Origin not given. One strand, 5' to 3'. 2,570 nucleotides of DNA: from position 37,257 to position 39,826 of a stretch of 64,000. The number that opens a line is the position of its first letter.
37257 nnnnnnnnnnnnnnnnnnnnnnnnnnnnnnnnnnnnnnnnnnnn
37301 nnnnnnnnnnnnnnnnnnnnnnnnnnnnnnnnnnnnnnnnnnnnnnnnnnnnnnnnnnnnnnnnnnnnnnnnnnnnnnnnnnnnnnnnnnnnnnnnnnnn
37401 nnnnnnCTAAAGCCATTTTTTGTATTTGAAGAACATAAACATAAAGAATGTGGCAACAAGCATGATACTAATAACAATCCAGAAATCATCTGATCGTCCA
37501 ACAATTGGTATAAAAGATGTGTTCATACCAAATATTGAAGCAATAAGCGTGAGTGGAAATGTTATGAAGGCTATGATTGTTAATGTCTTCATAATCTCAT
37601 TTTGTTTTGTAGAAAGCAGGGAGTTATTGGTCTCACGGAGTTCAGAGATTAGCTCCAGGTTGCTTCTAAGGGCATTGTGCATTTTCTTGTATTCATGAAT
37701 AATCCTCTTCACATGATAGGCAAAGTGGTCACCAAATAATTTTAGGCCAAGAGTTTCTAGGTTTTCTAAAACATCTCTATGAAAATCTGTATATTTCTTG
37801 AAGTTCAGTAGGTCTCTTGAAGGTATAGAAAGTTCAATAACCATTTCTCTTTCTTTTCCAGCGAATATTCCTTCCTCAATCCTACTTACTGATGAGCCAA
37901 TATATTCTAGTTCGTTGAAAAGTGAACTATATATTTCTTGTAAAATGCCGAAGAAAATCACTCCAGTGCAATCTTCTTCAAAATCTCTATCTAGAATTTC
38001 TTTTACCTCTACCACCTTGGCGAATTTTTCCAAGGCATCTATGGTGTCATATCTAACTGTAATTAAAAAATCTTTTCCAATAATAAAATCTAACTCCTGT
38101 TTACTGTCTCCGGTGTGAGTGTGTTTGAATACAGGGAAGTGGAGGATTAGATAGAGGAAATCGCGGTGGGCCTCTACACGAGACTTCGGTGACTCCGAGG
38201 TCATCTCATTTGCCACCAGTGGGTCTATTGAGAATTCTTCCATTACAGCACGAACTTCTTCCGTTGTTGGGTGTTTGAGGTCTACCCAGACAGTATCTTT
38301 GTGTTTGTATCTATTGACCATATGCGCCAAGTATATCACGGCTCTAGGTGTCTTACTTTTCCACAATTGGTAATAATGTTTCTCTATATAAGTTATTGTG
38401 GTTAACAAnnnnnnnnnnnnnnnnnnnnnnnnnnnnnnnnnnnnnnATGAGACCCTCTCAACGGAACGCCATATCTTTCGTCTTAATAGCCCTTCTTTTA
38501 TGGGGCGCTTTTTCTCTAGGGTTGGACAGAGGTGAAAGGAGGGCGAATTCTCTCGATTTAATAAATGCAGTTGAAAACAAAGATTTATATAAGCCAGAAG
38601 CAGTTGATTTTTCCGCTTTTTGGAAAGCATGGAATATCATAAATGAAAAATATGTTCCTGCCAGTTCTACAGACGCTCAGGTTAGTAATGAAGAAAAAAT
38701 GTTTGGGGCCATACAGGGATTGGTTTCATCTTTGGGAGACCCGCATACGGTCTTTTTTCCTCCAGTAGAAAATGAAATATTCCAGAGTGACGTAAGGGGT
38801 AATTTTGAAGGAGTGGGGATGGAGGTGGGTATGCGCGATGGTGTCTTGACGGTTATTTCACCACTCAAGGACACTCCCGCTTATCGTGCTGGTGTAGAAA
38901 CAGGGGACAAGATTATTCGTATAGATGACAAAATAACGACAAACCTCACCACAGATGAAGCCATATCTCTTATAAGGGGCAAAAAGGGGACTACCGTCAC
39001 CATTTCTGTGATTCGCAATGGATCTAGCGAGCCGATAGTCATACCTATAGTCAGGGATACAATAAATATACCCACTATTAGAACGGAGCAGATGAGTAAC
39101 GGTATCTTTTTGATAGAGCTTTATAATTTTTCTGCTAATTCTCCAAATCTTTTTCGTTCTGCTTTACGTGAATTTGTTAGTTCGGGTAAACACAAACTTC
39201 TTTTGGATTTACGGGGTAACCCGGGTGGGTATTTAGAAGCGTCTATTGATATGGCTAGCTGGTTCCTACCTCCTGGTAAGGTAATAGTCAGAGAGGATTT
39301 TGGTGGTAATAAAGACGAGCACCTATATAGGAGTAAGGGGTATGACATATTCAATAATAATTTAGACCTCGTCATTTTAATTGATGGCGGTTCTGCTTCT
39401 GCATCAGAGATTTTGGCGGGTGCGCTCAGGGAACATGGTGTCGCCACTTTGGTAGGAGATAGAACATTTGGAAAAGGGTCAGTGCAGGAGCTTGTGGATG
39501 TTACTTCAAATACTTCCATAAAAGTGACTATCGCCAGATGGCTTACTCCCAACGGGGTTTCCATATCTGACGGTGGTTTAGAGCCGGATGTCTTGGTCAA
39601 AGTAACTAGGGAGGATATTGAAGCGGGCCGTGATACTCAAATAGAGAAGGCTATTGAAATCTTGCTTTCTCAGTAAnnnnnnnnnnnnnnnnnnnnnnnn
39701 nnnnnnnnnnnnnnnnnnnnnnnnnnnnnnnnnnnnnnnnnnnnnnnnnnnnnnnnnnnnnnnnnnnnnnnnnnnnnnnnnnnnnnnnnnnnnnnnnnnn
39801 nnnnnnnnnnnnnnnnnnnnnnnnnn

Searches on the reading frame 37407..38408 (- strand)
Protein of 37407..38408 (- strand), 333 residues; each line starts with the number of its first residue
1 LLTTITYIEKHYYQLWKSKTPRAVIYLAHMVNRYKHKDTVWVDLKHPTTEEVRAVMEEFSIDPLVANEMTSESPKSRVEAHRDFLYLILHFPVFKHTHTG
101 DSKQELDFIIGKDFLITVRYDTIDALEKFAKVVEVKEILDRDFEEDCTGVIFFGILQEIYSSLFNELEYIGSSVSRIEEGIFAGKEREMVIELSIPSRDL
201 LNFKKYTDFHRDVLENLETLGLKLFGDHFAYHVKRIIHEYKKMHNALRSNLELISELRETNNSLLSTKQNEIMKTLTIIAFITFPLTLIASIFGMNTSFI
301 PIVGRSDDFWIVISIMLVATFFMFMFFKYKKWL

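Call 84: search_protein_families(library=pfam, proteins=[window:37407-38408:-], max_evalue=0.0001)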
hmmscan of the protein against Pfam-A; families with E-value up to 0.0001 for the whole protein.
window:37407-38408:- (333 aa): 1 family
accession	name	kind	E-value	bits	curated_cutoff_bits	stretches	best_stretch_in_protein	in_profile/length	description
PF01544.23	CorA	-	8.3e-54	183.3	27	1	37-328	2-291/292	CorA-like Mg2+ transporter protein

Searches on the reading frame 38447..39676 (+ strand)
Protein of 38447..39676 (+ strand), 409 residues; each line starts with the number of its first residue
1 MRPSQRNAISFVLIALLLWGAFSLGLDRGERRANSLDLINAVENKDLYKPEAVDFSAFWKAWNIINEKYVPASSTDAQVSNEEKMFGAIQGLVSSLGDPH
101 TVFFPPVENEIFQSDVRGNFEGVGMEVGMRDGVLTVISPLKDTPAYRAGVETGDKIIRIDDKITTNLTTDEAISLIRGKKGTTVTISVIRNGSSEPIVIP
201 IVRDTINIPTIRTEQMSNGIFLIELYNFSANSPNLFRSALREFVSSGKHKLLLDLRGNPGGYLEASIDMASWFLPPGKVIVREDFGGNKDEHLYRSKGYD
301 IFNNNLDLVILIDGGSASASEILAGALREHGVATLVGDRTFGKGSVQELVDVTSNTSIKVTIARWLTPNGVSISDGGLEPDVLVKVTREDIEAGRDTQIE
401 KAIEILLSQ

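Call 84: search_protein_families(library=pfam, proteins=[window:38447-39676:+], max_evalue=0.0001)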
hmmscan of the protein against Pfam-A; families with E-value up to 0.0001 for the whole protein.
window:38447-39676:+ (409 aa): 5 families
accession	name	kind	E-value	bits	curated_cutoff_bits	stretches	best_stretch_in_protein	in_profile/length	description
PF03572.23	Peptidase_S41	-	1.5e-44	151.9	24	1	222-383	4-164/165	Peptidase family S41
PF13180.12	PDZ_2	-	1e-10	42.2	27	1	124-195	4-74/80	PDZ domain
PF17820.7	PDZ_6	-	2.4e-09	37.2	27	1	138-190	4-54/54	PDZ domain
PF00595.29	PDZ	-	1.3e-08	35.6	23.2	1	121-188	10-80/81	PDZ domain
PF22694.1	CtpB_N-like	-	4.4e-06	27.5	27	1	50-103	33-80/85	Activating protease CtpB N-terminal domain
